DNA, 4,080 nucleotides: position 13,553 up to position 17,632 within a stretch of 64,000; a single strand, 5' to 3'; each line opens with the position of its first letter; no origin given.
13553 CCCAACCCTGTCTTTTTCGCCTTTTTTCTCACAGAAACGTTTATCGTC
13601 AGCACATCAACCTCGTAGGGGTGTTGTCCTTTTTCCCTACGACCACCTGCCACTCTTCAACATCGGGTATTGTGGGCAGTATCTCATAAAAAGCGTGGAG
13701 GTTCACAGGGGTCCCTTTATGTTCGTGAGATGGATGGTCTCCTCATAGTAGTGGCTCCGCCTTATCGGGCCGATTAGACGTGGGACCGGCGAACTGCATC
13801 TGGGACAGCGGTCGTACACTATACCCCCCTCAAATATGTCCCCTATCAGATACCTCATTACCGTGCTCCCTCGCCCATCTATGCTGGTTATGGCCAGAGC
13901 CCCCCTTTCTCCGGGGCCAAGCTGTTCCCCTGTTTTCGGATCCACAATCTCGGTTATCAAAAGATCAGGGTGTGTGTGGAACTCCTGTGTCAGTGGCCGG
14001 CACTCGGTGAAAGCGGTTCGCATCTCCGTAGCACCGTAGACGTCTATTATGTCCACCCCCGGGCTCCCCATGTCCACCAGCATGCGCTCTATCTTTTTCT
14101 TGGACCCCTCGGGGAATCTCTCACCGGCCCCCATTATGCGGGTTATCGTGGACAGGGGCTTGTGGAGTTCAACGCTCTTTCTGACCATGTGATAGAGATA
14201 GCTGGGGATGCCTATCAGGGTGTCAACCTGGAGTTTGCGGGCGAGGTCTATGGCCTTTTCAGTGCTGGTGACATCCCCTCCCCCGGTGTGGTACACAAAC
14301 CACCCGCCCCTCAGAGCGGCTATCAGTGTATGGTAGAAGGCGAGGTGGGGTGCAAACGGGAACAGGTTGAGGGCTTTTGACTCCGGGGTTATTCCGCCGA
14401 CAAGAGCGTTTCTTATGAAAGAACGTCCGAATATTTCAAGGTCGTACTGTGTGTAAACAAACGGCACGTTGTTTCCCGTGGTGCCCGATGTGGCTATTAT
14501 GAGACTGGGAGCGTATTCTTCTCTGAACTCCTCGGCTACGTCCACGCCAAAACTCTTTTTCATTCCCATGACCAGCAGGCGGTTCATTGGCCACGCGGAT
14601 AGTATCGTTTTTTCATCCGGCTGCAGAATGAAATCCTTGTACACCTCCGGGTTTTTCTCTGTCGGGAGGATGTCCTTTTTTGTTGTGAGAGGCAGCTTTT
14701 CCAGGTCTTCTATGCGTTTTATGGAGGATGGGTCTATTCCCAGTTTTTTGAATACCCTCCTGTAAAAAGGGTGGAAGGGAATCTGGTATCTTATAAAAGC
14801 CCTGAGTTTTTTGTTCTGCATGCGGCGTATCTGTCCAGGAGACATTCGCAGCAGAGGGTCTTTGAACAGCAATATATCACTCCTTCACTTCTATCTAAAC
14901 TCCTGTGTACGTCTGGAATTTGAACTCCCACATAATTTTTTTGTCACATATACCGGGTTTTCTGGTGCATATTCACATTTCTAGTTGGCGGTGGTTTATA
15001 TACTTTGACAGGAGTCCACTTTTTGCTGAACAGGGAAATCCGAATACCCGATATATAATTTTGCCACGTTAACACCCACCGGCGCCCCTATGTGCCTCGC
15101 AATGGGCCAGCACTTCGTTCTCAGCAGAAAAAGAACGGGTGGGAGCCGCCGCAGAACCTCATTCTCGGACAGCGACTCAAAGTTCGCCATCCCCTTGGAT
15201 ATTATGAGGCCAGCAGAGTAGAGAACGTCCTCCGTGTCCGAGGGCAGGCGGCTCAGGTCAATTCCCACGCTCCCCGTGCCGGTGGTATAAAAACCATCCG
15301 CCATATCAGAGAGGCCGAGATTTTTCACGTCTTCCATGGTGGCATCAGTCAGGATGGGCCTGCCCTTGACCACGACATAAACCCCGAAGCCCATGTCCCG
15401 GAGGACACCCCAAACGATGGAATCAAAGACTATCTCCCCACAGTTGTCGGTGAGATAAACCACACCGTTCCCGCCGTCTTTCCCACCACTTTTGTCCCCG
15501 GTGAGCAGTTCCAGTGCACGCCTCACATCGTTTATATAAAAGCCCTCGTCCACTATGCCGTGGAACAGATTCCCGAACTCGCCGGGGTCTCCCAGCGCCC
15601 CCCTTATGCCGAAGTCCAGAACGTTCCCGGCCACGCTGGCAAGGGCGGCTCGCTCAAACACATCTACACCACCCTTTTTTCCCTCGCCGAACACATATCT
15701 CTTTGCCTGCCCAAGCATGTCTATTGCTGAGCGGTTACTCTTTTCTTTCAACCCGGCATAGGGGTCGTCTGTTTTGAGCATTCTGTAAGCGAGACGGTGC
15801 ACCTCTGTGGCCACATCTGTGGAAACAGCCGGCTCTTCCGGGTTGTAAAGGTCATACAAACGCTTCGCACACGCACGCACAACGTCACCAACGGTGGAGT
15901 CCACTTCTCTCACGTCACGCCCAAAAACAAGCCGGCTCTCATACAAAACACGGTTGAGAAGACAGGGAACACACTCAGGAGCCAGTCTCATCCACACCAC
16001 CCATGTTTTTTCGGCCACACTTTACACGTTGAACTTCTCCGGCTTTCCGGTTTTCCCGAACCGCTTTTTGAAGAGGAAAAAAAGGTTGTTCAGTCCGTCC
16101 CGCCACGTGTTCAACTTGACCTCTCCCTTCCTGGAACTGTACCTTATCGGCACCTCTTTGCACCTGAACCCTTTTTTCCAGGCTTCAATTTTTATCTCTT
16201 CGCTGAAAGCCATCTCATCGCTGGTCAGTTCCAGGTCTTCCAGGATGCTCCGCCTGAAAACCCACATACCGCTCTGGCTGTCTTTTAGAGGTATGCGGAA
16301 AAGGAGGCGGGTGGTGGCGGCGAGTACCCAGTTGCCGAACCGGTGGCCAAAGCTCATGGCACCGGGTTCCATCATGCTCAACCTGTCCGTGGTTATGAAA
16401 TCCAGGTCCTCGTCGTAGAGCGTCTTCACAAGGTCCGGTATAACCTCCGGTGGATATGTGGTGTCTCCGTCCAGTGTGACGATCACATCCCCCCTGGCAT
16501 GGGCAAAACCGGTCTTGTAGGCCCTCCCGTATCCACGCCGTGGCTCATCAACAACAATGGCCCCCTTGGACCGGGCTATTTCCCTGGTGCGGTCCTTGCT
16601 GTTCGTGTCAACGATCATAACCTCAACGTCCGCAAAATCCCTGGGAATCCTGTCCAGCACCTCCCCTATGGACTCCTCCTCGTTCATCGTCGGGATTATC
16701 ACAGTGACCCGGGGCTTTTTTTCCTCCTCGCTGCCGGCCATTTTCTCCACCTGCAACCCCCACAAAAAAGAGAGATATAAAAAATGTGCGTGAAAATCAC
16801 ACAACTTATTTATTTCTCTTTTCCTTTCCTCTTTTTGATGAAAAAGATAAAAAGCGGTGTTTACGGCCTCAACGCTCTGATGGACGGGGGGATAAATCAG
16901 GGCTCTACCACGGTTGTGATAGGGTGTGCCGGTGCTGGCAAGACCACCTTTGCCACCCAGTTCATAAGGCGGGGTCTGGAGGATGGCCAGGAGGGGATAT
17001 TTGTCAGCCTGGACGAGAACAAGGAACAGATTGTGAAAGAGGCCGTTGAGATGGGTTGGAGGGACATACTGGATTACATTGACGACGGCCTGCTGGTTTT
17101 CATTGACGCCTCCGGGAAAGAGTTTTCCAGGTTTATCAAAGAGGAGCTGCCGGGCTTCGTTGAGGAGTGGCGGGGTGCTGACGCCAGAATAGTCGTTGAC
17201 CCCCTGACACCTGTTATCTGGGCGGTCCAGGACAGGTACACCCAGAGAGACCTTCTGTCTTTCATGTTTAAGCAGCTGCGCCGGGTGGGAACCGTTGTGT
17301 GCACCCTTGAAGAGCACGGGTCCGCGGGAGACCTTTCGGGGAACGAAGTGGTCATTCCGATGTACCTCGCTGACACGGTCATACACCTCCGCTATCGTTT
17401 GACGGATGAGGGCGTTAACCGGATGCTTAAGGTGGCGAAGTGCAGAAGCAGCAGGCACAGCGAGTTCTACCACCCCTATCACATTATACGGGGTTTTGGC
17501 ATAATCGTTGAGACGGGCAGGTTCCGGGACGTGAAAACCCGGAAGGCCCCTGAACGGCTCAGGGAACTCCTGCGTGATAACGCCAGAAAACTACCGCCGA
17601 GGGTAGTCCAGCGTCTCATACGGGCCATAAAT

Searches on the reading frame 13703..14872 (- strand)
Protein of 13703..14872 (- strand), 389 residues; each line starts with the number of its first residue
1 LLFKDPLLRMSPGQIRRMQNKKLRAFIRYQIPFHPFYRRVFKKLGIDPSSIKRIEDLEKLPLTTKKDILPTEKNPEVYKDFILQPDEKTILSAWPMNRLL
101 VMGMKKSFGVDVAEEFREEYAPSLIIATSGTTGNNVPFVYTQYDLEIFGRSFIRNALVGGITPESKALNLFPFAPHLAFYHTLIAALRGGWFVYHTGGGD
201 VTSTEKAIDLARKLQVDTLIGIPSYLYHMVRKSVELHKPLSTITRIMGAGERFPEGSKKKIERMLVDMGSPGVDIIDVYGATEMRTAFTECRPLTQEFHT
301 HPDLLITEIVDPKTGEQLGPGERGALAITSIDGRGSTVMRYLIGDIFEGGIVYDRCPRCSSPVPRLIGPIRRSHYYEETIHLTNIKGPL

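Call 65: search_protein_families(library=pfam, proteins=[window:13703-14872:-], max_evalue=0.0001)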
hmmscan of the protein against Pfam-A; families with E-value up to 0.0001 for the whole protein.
window:13703-14872:- (389 aa): 1 family
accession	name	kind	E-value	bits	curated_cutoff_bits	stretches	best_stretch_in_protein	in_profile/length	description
PF00501.34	AMP-binding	-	4.1e-16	59.2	29.9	1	114-329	156-375/384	AMP-binding enzyme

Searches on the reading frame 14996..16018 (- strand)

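Call 65: search_protein_families(library=pfam, proteins=[window:14996-16018:-], max_evalue=0.0001)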
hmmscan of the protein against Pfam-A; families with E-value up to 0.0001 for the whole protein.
window:14996-16018:- (340 aa): 1 family
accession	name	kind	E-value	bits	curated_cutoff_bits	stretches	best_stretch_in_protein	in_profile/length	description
PF01937.24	ARMT1-like_dom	-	5.1e-56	190.6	25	1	13-315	2-308/311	Damage-control phosphatase ARMT1-like domain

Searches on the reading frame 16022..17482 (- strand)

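Call 65: search_protein_families(library=pfam, proteins=[window:16022-17482:-], max_evalue=0.0001)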
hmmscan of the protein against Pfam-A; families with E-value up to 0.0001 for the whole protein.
window:16022-17482:- (486 aa): 2 families
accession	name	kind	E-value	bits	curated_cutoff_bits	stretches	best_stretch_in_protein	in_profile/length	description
PF00535.33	Glycos_transf_2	-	7.5e-28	98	23.3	1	260-417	1-167/168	Glycosyl transferase family 2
PF13641.12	Glyco_tranf_2_3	-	3.3e-12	47.4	27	1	257-440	1-200/230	Glycosyltransferase like family 2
